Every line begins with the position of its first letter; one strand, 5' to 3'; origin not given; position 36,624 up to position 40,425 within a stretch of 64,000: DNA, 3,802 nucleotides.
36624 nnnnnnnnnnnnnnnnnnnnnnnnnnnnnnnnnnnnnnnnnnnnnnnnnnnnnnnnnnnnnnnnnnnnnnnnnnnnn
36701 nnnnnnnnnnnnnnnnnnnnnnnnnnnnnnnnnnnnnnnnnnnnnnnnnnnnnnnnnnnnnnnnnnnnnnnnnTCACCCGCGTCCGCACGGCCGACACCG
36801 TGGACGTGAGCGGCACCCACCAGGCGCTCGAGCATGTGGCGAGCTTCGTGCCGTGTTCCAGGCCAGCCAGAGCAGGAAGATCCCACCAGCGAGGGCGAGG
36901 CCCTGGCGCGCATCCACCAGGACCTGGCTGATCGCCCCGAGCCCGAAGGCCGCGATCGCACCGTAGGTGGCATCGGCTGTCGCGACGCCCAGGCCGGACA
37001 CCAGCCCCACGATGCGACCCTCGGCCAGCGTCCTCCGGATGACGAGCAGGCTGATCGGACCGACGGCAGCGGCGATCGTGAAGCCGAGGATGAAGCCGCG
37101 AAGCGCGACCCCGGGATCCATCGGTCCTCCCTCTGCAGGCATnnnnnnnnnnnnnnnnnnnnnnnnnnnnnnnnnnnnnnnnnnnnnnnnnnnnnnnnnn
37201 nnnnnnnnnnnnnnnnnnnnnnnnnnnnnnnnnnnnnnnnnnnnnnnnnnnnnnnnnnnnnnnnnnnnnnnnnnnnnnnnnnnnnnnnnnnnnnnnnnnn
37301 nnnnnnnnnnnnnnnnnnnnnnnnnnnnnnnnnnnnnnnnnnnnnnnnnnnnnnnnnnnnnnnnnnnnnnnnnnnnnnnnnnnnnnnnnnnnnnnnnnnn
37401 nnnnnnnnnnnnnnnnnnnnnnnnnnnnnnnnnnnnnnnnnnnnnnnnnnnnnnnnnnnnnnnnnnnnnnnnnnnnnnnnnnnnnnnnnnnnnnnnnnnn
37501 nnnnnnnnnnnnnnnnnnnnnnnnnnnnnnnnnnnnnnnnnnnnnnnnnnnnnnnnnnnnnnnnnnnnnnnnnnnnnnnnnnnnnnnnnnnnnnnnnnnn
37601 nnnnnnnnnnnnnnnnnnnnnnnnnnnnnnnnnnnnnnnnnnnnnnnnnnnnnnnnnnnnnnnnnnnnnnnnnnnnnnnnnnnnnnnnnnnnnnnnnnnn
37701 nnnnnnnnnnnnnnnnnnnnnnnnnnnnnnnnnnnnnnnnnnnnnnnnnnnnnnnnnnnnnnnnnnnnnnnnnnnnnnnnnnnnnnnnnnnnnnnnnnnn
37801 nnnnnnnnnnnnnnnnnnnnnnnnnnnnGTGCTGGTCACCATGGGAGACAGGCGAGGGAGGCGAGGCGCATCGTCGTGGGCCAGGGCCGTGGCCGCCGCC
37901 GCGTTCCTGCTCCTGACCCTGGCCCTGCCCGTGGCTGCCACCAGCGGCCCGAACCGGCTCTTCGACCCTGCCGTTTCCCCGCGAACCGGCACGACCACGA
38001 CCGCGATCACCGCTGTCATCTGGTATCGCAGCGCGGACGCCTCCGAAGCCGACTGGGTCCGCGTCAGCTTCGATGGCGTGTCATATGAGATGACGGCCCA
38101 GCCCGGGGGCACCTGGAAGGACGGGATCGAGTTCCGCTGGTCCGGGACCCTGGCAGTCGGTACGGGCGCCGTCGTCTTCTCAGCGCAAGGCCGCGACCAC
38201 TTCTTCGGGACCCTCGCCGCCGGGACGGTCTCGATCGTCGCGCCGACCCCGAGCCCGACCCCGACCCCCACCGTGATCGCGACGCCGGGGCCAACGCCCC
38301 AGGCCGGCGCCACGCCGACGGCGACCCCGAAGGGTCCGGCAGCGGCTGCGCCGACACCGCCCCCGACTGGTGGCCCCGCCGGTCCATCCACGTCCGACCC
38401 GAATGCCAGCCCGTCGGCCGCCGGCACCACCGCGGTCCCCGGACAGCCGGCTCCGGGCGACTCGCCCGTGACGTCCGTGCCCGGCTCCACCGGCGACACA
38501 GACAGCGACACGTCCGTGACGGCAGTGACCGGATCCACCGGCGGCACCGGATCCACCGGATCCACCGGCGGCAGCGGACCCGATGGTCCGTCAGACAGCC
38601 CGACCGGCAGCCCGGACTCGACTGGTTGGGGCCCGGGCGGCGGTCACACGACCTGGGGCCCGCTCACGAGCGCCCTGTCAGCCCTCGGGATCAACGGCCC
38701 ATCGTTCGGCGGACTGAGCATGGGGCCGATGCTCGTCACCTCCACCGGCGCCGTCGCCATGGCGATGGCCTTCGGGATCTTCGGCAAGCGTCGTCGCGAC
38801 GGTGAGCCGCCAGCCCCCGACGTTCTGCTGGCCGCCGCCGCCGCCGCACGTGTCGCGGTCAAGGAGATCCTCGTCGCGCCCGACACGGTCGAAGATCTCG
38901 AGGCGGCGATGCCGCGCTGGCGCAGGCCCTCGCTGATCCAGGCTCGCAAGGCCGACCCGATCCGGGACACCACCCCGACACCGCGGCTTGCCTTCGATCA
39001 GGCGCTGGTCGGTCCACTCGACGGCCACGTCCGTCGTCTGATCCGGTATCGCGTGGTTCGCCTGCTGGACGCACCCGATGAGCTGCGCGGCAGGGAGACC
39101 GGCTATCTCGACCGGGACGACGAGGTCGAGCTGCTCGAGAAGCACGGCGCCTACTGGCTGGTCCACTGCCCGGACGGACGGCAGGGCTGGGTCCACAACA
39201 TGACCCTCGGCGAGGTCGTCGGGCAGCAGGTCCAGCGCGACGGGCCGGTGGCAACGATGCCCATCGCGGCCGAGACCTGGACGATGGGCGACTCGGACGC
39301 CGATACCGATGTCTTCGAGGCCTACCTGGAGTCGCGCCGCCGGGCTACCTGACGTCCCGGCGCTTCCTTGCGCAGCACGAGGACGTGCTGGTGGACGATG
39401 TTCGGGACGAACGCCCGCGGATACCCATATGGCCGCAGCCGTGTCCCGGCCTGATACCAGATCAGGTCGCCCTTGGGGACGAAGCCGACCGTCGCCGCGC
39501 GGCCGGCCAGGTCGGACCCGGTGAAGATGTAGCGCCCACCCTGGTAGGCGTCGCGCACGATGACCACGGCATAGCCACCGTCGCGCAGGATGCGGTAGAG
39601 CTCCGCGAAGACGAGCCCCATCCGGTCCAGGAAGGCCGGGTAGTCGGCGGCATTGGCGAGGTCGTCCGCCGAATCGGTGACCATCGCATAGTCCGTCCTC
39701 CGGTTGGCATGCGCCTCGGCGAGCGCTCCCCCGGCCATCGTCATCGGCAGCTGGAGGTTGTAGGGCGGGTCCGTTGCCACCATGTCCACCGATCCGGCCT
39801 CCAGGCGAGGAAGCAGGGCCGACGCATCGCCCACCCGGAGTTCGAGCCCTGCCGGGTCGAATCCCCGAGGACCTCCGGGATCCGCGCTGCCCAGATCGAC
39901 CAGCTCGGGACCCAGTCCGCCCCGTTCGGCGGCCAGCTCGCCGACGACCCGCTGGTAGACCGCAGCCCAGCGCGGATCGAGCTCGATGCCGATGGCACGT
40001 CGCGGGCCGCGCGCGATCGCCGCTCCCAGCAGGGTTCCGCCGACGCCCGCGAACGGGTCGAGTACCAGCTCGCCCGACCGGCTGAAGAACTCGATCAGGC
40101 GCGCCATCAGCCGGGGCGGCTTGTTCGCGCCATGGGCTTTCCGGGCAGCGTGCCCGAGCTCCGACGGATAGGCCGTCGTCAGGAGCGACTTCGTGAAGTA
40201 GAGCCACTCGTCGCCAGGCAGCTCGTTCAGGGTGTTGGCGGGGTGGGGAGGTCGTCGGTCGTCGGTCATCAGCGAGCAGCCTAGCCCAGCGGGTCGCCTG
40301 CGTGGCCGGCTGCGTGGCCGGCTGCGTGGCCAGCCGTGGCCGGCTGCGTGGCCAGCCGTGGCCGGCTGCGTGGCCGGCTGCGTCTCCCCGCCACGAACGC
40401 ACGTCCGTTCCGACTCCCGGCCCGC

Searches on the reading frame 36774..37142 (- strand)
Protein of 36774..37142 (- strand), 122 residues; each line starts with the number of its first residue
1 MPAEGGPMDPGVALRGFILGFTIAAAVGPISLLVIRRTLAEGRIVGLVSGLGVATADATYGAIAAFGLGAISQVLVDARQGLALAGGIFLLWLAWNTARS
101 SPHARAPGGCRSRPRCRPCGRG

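Call 78: search_protein_families(library=pfam, proteins=[window:36774-37142:-], max_evalue=0.01)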
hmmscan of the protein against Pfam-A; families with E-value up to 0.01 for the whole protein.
window:36774-37142:- (122 aa): 1 family
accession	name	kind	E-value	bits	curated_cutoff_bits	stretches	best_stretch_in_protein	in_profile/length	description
PF01810.24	LysE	-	1.3e-14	54.5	25.6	1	22-101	2-81/193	LysE type translocator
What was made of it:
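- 36685..37173 (-): LysE-type translocator gene, the right neighbour of B. Its 3' end faces the element, and it appears frameshifted or truncated in this genome. Pfam PF01810 hits 36774-37142 (call 78).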

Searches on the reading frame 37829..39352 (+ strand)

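Call 16: search_protein_families(library=pfam, proteins=[window:37829-39352:+], max_evalue=0.01)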
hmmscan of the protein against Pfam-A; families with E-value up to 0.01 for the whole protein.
window:37829-39352:+ (507 aa): 1 family
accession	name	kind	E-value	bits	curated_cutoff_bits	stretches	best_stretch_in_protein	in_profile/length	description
PF08239.17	SH3_3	-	0.00073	20.1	27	0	421-459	13-52/54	Bacterial SH3 domain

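Call 78: search_protein_families(library=pfam, proteins=[window:37829-39352:+], max_evalue=0.01)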
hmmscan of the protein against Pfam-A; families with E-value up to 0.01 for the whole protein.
window:37829-39352:+ (507 aa): 1 family
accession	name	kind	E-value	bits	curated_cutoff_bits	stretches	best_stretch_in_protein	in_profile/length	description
PF08239.17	SH3_3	-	0.00073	20.1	27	0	421-459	13-52/54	Bacterial SH3 domain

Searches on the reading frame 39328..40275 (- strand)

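Call 78: search_protein_families(library=pfam, proteins=[window:39328-40275:-], max_evalue=0.01)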
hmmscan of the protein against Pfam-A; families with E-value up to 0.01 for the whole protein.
window:39328-40275:- (316 aa): 4 families
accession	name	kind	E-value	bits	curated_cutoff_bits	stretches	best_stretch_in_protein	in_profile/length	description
PF01555.25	N6_N4_Mtase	-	2.1e-21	77.3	26.7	2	37-102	151-214/221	DNA methylase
PF03602.21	Cons_hypoth95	-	0.00038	20.6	24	0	69-114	43-87/182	Conserved hypothetical protein 95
PF01170.24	UPF0020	-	0.0026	17.9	22.3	0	147-185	108-144/197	RMKL-like, methyltransferase domain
PF02475.24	TRM5-TYW2_MTfase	-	0.0045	17.4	28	1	62-102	31-71/164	TRM5/TYW2 methyltransferase domain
